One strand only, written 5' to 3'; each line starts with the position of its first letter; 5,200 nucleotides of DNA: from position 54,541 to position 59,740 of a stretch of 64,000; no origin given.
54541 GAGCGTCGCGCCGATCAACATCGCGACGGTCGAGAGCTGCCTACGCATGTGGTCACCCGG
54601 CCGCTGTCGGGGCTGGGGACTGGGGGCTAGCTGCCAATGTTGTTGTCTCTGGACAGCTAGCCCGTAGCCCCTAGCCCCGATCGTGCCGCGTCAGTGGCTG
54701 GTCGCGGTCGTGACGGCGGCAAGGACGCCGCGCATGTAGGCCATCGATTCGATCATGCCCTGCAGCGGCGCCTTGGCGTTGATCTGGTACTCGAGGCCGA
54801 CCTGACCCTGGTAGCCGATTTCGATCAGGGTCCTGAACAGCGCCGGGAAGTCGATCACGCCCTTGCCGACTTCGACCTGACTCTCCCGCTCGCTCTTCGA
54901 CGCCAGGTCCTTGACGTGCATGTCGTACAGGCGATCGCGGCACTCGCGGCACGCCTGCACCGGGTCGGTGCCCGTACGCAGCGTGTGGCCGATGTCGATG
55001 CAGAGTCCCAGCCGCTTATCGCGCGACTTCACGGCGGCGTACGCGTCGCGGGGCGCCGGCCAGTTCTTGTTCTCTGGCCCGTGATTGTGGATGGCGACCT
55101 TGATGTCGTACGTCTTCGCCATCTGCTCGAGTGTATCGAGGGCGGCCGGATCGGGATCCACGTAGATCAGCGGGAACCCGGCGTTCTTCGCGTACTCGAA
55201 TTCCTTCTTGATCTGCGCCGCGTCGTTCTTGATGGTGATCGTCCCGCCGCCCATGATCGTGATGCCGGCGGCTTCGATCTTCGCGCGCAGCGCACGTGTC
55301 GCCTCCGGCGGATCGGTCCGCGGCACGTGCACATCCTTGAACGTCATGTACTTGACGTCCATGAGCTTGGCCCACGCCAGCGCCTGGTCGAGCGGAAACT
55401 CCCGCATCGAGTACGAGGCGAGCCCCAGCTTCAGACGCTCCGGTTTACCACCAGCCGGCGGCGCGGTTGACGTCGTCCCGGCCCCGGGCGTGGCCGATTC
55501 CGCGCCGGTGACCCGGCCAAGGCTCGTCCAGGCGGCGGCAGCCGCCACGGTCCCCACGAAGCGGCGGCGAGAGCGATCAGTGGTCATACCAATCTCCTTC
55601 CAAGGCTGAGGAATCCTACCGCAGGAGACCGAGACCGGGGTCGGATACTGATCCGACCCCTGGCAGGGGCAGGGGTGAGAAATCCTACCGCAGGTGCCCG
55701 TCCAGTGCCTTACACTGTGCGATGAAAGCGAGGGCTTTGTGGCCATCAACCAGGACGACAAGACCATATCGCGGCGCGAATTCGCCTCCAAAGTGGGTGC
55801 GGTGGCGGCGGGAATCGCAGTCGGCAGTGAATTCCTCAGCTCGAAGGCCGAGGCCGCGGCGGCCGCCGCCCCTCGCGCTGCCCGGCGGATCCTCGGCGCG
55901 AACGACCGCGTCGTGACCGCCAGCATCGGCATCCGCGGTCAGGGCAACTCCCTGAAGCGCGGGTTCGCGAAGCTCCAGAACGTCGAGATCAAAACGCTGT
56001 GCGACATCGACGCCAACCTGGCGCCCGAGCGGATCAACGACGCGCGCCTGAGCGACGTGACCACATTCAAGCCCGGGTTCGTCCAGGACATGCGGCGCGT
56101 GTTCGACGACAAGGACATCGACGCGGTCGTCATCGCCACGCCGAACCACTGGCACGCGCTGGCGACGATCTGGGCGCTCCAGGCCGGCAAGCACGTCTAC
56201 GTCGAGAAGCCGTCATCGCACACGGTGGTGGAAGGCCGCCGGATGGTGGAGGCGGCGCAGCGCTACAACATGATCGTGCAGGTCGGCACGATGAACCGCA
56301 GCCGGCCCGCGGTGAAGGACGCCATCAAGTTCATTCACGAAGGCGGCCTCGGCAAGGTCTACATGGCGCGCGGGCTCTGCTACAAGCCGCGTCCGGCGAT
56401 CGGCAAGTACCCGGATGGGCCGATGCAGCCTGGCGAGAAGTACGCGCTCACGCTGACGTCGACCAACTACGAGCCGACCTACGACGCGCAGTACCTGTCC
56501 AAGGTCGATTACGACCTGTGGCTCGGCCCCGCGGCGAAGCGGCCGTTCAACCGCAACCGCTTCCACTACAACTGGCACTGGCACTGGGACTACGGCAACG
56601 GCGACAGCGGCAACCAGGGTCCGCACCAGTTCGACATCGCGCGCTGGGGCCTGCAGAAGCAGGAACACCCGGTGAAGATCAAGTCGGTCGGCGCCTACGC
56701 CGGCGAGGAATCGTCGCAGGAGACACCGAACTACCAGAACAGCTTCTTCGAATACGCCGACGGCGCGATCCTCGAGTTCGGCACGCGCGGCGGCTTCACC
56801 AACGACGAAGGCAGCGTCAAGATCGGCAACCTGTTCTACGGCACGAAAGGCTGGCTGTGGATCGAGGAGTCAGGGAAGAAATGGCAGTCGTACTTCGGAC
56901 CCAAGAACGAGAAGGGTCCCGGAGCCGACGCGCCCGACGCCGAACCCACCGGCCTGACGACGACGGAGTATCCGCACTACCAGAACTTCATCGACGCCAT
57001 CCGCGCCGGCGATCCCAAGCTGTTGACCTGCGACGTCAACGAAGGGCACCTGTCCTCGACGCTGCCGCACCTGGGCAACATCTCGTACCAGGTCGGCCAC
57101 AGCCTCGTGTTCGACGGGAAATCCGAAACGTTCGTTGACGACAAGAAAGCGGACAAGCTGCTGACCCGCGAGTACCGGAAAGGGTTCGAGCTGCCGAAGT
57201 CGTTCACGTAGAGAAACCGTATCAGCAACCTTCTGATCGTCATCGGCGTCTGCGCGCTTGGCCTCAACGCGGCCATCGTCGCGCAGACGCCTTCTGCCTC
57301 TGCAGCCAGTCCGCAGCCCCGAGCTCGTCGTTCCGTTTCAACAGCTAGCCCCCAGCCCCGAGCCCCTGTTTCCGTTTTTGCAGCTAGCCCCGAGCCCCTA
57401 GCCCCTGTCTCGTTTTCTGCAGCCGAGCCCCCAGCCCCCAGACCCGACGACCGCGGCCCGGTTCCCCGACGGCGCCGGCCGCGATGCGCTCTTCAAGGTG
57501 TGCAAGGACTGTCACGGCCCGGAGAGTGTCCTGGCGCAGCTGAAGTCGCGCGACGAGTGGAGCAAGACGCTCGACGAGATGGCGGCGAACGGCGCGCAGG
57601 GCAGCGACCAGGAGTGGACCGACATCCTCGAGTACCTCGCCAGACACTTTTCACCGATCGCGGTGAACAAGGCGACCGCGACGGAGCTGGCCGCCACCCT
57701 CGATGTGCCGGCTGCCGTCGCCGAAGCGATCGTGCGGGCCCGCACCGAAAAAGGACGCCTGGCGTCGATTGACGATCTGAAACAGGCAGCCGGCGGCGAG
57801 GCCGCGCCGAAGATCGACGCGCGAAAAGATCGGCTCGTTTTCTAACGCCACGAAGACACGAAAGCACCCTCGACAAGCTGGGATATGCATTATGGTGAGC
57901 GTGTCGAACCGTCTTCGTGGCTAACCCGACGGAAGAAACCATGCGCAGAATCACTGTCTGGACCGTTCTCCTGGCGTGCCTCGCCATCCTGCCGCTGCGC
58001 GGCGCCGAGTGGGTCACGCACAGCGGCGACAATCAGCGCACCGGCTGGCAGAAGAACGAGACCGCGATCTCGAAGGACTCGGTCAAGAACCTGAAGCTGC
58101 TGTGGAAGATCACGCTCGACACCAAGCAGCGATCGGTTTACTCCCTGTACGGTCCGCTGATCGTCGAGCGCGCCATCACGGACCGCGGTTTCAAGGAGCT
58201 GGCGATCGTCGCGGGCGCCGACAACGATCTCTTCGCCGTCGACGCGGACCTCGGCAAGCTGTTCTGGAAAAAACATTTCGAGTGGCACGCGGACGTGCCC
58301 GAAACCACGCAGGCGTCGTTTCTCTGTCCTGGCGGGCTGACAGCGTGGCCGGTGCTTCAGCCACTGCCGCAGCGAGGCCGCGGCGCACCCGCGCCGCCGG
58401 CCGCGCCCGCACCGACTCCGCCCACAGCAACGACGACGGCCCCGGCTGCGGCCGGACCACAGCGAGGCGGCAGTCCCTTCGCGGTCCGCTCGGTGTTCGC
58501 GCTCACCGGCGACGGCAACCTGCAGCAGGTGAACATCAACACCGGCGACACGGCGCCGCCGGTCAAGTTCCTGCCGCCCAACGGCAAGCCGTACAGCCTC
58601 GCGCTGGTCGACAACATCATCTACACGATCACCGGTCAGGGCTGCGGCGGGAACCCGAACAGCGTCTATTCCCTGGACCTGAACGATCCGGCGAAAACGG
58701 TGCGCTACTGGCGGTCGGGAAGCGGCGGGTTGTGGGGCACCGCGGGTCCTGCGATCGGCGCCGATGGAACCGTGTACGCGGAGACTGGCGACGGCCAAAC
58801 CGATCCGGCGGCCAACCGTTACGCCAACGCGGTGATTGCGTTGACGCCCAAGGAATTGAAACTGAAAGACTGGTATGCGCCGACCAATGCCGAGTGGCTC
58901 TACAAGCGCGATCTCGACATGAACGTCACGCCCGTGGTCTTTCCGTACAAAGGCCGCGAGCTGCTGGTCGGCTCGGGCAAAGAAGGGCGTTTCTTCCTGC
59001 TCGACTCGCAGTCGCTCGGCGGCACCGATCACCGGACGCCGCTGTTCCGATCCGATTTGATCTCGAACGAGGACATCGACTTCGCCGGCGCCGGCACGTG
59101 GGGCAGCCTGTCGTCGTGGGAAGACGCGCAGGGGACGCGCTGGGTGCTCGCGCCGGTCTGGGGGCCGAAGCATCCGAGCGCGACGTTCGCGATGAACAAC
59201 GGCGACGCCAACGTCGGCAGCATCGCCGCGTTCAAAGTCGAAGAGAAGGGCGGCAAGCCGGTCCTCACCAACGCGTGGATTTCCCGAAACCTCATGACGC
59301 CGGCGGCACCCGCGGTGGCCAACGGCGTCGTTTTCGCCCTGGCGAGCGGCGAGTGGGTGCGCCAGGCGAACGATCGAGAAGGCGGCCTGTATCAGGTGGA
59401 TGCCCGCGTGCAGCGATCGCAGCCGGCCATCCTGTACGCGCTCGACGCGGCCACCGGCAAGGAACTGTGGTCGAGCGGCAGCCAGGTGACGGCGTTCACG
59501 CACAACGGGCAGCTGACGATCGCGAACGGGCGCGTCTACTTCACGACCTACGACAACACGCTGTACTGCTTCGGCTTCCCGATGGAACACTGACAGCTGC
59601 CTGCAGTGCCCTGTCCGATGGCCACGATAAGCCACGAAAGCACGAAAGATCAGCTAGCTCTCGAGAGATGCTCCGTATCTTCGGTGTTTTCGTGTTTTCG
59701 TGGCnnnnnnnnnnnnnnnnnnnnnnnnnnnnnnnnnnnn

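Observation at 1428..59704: Shared architecture in the spacers: hairpins built from tandem 7-9 nt words, with locus-specific words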

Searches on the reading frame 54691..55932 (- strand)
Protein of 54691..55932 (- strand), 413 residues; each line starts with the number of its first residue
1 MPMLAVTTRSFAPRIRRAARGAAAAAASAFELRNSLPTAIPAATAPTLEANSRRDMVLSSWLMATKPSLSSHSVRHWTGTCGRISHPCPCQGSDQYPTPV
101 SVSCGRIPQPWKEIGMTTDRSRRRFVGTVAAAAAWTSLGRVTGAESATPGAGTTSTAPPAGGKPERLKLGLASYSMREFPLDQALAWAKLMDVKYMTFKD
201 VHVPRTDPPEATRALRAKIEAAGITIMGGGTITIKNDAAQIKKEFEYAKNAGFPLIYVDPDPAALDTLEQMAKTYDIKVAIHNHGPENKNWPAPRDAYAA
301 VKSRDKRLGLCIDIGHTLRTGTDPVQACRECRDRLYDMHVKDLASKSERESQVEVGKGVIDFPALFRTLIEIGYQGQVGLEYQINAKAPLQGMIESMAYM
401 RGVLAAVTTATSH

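Call 27: search_protein_families(library=pfam, proteins=[window:54691-55932:-], max_evalue=0.01)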
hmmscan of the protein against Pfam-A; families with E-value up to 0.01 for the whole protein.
window:54691-55932:- (413 aa): 1 family
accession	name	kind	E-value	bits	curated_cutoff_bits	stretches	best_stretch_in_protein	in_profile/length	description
PF01261.30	AP_endonuc_2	-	1.3e-20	74.6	31.1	1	264-401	107-247/249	Xylose isomerase-like TIM barrel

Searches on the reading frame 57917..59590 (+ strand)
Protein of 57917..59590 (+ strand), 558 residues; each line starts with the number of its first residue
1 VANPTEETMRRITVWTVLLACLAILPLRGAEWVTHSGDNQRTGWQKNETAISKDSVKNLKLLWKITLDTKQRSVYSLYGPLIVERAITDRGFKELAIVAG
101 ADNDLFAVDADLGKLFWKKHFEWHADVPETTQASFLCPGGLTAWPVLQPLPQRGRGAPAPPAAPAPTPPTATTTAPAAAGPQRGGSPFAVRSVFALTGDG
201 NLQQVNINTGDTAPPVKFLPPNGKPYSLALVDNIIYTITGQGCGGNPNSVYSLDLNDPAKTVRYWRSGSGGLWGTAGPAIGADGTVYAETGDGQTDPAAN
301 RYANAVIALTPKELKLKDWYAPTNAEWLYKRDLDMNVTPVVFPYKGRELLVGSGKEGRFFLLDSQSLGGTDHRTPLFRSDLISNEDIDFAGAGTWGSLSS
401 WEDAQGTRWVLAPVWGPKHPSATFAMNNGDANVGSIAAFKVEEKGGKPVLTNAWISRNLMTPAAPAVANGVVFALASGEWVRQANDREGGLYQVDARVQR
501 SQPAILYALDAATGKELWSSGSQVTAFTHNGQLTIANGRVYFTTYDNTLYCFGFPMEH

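Call 47: find_related_loci(query=window:57917-59590:+, collection=metagenome_contigs, flank=10000)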
Query window:57917-59590:+ (558 aa) in metagenome_contigs; peptide patterns used: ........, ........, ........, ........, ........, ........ (x = any residue, [..] = any of these).
207 stretches matched a pattern; 50 encode a relative of the query (tblastn E <= 1e-3); 50 distinct loci.
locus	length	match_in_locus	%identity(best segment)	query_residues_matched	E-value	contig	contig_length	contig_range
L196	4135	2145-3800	99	6-558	0e+0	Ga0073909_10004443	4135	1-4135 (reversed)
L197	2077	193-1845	97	7-558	0e+0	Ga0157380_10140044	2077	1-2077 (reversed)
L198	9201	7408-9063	97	6-558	0e+0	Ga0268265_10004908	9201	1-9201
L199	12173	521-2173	96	6-558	0e+0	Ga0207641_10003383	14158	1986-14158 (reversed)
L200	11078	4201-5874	95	1-558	0e+0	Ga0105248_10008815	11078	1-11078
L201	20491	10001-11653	95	7-558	0e+0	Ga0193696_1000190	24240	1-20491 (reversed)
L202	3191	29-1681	95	7-558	0e+0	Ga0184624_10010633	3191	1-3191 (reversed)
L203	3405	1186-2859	92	1-558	0e+0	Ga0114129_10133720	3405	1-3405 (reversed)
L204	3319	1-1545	97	44-558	0e+0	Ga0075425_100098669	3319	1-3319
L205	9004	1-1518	97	53-558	0e+0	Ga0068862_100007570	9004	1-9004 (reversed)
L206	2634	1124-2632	95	6-509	0e+0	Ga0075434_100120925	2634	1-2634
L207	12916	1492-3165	81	8-558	0e+0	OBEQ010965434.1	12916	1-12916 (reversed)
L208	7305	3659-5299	81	9-558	0e+0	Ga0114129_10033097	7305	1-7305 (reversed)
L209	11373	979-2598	80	24-558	0e+0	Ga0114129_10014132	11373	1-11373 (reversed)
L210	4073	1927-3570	80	9-558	0e+0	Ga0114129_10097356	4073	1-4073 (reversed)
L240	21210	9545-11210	57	4-558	3e-158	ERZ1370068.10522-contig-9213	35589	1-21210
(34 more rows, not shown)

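Call 78: search_protein_families(library=pfam, proteins=[L240:5186-6124:+, L240:4955-5635:-], max_evalue=0.001)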
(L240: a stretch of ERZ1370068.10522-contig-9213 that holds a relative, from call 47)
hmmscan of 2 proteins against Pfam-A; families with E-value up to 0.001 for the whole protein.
L240:5186-6124:+ (312 aa): 1 family
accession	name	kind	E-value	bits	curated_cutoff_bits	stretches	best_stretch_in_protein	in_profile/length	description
PF01548.23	DEDD_Tnp_IS110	-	3.4e-12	46.9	29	1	8-96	59-151/155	Transposase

L240:4955-5635:- (226 aa): 0 families
